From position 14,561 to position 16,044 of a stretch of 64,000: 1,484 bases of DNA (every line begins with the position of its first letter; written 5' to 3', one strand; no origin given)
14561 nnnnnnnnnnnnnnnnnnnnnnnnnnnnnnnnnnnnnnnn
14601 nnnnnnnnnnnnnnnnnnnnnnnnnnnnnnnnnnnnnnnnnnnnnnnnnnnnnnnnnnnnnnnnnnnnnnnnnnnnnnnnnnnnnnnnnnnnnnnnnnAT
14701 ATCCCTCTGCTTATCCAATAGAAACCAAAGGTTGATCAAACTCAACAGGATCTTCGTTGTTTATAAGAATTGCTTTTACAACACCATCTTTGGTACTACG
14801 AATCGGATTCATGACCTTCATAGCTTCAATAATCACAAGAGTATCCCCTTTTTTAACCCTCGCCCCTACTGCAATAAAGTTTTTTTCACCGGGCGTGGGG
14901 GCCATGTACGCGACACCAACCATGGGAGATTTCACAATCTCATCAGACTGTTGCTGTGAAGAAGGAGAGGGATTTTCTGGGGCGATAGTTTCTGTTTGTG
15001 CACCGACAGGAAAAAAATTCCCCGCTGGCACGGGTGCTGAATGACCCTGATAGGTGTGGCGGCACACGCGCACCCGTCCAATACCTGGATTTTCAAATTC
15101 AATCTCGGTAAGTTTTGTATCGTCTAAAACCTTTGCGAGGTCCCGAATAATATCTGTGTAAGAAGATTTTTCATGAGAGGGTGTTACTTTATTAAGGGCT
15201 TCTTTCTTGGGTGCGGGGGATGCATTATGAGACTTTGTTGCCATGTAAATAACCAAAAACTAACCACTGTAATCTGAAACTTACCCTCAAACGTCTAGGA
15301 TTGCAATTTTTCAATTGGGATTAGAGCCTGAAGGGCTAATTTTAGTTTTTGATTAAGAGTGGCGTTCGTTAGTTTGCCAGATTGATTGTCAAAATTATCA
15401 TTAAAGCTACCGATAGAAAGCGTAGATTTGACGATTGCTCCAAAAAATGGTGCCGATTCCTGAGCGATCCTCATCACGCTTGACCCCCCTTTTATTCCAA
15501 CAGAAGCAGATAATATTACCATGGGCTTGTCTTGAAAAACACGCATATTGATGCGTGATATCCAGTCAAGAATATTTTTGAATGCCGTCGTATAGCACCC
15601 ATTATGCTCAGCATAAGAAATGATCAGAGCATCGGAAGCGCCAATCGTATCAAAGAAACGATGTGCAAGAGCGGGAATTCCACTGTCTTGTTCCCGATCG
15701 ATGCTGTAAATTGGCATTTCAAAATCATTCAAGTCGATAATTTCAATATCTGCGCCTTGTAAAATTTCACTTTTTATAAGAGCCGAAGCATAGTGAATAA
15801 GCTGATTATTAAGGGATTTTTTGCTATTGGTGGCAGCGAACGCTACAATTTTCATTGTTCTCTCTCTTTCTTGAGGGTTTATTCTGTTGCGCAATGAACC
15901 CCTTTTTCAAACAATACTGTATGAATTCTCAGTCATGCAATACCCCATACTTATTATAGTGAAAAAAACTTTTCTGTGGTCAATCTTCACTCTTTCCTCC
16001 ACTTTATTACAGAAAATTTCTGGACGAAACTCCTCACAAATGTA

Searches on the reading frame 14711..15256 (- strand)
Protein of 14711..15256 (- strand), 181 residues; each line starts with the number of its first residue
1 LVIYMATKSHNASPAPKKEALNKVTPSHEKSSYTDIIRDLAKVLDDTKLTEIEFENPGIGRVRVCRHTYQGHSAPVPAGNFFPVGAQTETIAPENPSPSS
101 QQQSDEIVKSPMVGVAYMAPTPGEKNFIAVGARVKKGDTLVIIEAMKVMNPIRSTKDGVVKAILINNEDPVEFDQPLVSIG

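Call 53: search_protein_families(library=pfam, proteins=[window:14711-15256:-], max_evalue=0.00001)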
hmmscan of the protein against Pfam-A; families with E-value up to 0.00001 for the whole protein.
window:14711-15256:- (181 aa): 1 family
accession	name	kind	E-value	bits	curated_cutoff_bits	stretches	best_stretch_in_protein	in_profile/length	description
PF00364.28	Biotin_lipoyl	-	1.2e-19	70.3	22.1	1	108-180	3-73/73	Biotin-requiring enzyme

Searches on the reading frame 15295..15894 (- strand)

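Call 53: search_protein_families(library=pfam, proteins=[window:15295-15894:-], max_evalue=0.00001)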
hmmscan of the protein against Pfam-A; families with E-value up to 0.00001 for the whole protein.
window:15295-15894:- (199 aa): 1 family
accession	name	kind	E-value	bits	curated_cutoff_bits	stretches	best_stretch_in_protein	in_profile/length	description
PF03358.20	FMN_red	-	2.5e-28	99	24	1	14-156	1-140/152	NADPH-dependent FMN reductase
